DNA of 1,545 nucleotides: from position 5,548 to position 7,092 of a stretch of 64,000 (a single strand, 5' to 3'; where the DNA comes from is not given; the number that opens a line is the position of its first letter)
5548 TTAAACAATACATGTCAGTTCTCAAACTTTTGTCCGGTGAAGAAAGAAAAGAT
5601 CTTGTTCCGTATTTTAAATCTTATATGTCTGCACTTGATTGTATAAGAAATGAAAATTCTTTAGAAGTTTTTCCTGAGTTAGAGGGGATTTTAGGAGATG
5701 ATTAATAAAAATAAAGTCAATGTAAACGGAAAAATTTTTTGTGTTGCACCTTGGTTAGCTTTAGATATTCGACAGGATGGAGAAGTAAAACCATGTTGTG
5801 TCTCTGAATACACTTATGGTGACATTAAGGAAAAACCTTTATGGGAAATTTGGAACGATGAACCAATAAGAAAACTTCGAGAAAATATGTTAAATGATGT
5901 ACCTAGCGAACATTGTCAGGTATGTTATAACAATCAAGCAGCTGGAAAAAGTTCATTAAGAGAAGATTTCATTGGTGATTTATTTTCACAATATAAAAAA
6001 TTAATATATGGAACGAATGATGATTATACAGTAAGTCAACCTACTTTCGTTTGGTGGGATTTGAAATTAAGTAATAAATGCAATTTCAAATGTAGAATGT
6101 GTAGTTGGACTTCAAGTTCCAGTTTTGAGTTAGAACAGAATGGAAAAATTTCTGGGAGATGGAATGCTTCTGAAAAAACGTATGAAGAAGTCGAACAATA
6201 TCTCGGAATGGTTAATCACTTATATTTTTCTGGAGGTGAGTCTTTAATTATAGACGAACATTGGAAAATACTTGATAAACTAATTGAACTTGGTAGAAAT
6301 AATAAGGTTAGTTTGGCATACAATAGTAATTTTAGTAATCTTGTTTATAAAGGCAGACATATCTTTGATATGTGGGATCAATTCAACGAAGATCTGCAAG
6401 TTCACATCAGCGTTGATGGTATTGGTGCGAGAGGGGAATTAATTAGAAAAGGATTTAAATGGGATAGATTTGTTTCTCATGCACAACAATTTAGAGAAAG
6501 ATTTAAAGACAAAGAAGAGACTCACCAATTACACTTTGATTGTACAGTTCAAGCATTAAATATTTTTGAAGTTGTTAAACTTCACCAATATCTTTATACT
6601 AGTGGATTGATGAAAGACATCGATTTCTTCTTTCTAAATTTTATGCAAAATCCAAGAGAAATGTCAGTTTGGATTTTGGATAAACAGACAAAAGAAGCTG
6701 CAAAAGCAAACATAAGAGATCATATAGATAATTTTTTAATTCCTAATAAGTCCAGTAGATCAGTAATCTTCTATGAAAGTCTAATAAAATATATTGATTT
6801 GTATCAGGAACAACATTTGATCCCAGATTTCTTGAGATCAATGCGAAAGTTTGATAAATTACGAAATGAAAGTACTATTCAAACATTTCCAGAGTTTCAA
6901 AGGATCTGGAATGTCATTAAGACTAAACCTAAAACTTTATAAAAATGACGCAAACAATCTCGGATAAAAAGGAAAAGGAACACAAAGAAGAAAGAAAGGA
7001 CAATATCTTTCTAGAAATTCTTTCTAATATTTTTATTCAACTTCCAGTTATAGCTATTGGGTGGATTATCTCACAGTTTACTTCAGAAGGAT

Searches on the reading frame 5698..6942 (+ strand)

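Call 8: search_protein_families(library=pfam, proteins=[window:5698-6942:+], max_evalue=0.001)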
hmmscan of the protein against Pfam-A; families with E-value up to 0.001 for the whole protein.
window:5698-6942:+ (414 aa): 2 families
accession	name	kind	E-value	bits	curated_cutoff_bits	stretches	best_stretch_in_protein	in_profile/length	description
PF13186.11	SPASM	-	3.4e-12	46.9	21.5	1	15-76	1-66/67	Iron-sulfur cluster-binding domain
PF04055.27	Radical_SAM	-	1.3e-07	32.4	29.5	1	124-270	3-142/166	Radical SAM superfamily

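Call 102: search_protein_families(library=ncbifam, proteins=[window:5698-6942:+], max_evalue=0.01)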
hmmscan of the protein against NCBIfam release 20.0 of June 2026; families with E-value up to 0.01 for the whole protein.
window:5698-6942:+ (414 aa): 18 families
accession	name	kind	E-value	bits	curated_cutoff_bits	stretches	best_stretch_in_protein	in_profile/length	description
NF033640.1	N_Twi_rSAM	subfamily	3.9e-96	322.6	170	1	12-403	2-397/398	twitch domain-containing radical SAM protein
NF050035.1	rSAM_WgK_link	exception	7.8e-10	38.3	650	2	4-81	258-339/367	radical SAM/SPASM peptide maturase WgkB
TIGR04317.1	W_rSAM_matur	equivalog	8.9e-09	34.9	380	1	123-305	9-177/349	tungsten cofactor oxidoreductase radical SAM maturase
TIGR04347.1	pseudo_SAM_Halo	equivalog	3.9e-07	29.7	525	1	113-341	36-240/390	TIGR04347 family pseudo-SAM/SPASM protein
TIGR04055.1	rSAM_NirJ2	equivalog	5.7e-07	29.4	500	1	11-89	232-307/326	putative heme d1 biosynthesis radical SAM protein NirJ2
TIGR04250.1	SCM_rSAM_ScmE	equivalog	7.3e-07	28.4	400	0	15-76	253-314/358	SynChlorMet cassette radical SAM/SPASM protein ScmE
NF038283.1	viperin_w_prok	equivalog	4.3e-06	26.1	180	1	124-244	8-119/281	viperin family antiviral radical SAM protein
TIGR04311.1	rSAM_Geo_metal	subfamily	1.4e-05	24.3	400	0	34-76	345-386/423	radical SAM/SPASM family putative metalloenzyme maturase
TIGR04403.1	rSAM_skfB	equivalog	1.9e-05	23.7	300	1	14-63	329-378/402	sporulation killing factor system radical SAM maturase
TIGR04303.1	GeoRSP_rSAM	equivalog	2.5e-05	24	400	1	16-95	239-317/325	GeoRSP system radical SAM/SPASM protein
TIGR04304.1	GeoRSP_SPASM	equivalog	4.2e-05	22.8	300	1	15-78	205-266/293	GeoRSP system SPASM domain protein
TIGR04545.1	rSAM_ahbD_hemeb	equivalog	6.4e-05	22.6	500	1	24-83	258-316/339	heme b synthase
TIGR04053.2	TIGR04053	equivalog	6.9e-05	22.2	395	0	24-85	285-344/366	TIGR04053 family radical SAM/SPASM domain-containing protein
TIGR04054.1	rSAM_NirJ1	equivalog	8e-05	21.4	650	0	114-211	34-118/387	putative heme d1 biosynthesis radical SAM protein NirJ1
TIGR04546.1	rSAM_ahbC_deAc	equivalog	0.00016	20.6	650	0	114-189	38-103/390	12,18-didecarboxysiroheme deacetylase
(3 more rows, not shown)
